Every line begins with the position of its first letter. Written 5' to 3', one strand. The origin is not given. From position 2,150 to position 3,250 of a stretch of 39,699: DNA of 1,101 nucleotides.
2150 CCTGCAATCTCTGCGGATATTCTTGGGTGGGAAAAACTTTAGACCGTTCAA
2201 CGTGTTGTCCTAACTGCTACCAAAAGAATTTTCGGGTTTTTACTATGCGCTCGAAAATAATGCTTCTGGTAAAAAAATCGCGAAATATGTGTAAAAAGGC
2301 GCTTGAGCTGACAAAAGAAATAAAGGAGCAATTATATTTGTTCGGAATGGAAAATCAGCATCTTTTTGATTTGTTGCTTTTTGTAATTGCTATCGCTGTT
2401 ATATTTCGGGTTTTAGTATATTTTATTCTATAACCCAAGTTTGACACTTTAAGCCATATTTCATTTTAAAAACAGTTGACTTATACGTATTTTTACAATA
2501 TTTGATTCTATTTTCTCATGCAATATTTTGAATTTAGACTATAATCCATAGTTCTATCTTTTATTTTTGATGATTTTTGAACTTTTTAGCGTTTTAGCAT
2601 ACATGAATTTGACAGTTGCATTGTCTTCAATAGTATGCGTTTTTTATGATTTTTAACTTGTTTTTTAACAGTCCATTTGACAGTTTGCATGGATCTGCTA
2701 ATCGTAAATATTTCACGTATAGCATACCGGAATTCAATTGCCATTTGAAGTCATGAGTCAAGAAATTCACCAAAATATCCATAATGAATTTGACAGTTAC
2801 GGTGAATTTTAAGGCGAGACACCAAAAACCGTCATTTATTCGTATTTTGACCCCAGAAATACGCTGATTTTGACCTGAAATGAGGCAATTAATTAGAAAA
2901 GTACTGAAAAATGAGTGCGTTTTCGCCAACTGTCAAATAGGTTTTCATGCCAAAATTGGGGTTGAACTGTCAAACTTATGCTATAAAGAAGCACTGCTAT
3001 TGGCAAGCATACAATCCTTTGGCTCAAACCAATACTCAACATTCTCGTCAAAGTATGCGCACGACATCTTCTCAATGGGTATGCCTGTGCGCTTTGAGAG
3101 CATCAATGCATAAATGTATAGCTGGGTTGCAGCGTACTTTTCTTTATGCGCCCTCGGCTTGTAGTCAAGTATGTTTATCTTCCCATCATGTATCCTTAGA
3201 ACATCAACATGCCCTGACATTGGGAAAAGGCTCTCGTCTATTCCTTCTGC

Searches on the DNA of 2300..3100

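Call 12: search_rna_families(source=window, start=2300, end=3100, threshold=evalue, max_evalue=1)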
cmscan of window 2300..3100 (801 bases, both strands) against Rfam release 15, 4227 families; matches with E-value up to 1: 0.
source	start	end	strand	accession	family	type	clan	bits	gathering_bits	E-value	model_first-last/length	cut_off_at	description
